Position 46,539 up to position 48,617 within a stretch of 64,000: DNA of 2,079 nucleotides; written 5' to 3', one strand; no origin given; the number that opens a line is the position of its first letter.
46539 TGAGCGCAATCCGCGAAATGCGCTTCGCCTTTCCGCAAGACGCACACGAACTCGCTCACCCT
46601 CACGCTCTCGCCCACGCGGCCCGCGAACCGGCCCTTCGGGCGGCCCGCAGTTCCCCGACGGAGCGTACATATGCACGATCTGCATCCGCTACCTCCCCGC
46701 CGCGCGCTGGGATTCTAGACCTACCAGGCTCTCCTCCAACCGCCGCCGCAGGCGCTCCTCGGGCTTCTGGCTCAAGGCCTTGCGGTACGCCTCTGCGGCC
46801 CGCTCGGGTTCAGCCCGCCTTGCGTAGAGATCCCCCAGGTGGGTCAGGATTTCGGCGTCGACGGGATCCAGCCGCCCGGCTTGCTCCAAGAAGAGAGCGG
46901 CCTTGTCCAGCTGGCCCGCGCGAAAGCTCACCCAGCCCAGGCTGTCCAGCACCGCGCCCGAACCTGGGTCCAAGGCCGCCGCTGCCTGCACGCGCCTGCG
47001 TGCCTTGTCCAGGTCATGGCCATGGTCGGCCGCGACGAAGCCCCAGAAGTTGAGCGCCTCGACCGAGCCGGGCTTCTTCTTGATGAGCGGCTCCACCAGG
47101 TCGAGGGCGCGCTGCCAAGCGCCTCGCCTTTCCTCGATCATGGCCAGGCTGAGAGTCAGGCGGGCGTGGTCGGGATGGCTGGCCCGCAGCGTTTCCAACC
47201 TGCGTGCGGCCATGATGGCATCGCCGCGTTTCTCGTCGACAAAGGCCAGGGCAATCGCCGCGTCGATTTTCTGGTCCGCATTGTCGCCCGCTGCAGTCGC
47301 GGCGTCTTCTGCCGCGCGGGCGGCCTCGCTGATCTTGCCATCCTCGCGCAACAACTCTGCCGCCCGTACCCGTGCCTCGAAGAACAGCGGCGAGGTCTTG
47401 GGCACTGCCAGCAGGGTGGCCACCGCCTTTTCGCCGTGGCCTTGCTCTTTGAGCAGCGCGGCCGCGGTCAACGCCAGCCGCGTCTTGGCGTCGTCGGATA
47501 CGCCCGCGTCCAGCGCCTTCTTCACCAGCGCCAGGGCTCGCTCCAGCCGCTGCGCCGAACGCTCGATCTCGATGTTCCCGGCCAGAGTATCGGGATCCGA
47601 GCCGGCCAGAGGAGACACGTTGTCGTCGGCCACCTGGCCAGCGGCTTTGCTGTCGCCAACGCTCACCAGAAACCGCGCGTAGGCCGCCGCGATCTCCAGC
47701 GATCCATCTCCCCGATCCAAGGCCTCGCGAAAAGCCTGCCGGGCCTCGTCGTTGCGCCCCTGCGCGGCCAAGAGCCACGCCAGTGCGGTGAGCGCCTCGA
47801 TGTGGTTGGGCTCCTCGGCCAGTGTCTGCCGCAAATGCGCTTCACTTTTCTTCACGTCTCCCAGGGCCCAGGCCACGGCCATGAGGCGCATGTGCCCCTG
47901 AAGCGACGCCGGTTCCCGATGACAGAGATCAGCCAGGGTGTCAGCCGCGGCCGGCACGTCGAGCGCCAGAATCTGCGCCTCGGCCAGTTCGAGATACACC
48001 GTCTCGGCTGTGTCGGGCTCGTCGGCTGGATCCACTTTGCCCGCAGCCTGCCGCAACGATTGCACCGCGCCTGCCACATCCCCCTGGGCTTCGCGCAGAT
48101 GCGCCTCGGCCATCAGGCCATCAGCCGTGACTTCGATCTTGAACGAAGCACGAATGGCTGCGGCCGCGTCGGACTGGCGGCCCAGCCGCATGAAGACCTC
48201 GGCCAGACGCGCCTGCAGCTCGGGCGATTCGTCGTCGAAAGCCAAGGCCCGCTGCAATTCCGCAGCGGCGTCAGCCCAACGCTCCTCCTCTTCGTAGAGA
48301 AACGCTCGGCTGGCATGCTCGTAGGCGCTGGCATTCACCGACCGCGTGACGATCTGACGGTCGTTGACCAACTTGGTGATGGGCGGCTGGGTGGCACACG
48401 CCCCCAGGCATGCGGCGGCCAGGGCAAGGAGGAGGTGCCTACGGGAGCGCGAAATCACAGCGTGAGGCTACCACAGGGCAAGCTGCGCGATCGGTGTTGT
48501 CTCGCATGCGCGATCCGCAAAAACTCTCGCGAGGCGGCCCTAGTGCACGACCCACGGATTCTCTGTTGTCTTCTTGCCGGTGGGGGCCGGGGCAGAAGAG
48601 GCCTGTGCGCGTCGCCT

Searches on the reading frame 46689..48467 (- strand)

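Call 30: search_protein_families(library=pfam, proteins=[window:46689-48467:-], max_evalue=0.001)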
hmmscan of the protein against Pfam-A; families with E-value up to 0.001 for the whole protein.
window:46689-48467:- (592 aa): 20 families
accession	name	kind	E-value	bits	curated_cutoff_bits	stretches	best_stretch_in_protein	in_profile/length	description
PF14559.12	TPR_19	-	4.3e-25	88.3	25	3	200-265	2-67/68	Tetratricopeptide repeat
PF13432.12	TPR_16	-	7.9e-25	87.4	32.7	2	199-255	7-63/65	Tetratricopeptide repeat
PF07719.23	TPR_2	-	2e-20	71.6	27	1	224-251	2-29/34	Tetratricopeptide repeat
PF13428.12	TPR_14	-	3.4e-18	64.7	23.5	1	224-265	2-43/44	Tetratricopeptide repeat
PF13431.12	TPR_17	-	1.9e-15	56.2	24.4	1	213-244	3-34/34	Tetratricopeptide repeat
PF13414.12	TPR_11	-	5.6e-12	45.6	26.8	0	60-96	6-42/42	TPR repeat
PF13181.12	TPR_8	-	3.5e-11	42.8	25.7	0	538-570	1-33/34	Tetratricopeptide repeat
PF25064.1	ARM_TT21_5th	-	8.3e-10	39.4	27.8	0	200-252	12-64/117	TT21 fifth ARM repeats domain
PF13424.12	TPR_12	-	1.1e-09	38.8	30.1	1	197-251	11-73/77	Tetratricopeptide repeat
PF00515.34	TPR_1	-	2.6e-09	36.9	27.8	0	538-570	1-33/34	Tetratricopeptide repeat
PF25058.1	ARM_TT21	-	4.5e-09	36.9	27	1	299-372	64-137/155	Tetratricopeptide repeat protein 21 ARM repeat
PF23914.1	TPR_CcmH_CycH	-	2e-08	34.7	42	1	212-276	39-103/158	Cytochrome c-type biogenesis protein H TPR domain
PF13176.12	TPR_7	-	2.2e-08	34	27.9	0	541-572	2-35/36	Tetratricopeptide repeat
PF25062.1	ARM_TT21_N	-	9e-08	32.6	40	0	195-267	106-178/222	Tetratricopeptide repeat protein 21 N-terminal ARM repeat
PF20308.4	TPR-S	-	1.1e-07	32.8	27.6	0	420-476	5-58/102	Tetratricopeptide Repeats-Sensor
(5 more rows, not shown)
